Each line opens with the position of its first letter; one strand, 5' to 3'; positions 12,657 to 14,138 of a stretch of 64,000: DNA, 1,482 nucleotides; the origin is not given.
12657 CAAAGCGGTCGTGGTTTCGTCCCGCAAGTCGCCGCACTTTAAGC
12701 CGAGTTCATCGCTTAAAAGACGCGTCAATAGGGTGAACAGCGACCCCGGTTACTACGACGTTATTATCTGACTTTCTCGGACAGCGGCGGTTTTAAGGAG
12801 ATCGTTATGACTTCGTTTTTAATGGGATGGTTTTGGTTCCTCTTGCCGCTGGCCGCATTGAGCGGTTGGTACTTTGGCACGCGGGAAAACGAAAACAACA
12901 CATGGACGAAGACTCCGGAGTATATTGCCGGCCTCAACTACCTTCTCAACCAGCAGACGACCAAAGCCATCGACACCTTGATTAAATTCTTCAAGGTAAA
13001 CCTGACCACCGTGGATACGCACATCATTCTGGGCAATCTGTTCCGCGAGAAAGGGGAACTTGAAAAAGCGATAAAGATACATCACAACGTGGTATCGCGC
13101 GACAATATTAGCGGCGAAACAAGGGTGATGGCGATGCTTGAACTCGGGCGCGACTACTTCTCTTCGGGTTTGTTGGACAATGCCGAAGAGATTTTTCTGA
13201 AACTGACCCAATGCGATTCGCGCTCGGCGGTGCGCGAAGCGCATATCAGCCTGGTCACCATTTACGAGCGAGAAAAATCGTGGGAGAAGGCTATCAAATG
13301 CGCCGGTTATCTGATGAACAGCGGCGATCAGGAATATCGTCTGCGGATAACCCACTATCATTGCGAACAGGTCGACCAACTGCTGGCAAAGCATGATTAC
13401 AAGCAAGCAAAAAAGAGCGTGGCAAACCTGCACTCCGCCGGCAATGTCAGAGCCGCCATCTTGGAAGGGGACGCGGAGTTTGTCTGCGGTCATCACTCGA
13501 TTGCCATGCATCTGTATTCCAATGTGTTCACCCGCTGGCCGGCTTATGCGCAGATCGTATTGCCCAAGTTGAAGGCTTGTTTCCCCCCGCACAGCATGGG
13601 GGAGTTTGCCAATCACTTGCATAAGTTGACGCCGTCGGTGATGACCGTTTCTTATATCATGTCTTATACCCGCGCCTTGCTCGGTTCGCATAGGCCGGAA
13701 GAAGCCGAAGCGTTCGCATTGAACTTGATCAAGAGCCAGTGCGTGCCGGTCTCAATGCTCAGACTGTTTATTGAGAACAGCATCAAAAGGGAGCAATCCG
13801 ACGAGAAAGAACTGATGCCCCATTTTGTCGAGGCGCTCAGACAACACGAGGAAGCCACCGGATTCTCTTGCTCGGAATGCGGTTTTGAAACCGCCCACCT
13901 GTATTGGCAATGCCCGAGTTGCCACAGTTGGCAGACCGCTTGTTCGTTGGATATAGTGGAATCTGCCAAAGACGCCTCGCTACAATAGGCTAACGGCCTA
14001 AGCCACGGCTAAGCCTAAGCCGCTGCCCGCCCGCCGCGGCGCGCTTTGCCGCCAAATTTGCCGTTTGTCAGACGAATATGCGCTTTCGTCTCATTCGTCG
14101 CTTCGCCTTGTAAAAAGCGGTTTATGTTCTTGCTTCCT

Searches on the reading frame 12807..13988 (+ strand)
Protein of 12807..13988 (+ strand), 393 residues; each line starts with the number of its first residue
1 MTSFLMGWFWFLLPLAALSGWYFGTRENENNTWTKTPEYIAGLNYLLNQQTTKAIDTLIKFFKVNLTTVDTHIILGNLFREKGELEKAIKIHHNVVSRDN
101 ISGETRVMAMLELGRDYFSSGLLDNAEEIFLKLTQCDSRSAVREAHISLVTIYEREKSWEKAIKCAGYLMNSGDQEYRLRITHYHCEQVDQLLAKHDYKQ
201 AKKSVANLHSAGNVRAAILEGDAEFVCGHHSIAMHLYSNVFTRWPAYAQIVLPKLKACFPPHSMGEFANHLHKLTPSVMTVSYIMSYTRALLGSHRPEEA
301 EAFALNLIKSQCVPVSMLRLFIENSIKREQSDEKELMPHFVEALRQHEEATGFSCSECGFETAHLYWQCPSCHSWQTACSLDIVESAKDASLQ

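Call 25: find_encoding_contigs(protein=window:12807-13988:+, flank=10000, max_places=6)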
Protein window:12807-13988:+ (393 aa): 1 contig read that carries it; 1 place shown.
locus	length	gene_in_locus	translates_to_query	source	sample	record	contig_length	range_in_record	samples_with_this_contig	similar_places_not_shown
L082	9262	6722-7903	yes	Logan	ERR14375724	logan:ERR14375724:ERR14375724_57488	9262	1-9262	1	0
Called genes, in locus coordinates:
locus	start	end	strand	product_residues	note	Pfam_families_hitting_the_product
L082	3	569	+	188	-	?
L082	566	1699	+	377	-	PF00155:Aminotran_1_2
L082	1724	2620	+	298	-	PF03446:NAD_binding_2 (weak), PF03807:F420_oxidored, PF02153:PDH_N, PF20463:PDH_C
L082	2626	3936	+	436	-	PF00275:EPSP_synthase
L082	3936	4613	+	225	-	PF02224:Cytidylate_kin, PF13189:Cytidylate_kin2 (weak)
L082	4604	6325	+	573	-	PF21710:Spt6_S1 (faint), PF23459:S1_RRP5 (faint), PF00575:S1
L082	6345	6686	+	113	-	PF18291:HU-HIG (weak), PF00216:Bac_DNA_binding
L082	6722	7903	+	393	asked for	PF18073:Zn_ribbon_LapB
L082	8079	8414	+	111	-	PF12836:HHH_3, PF00633:HHH (faint)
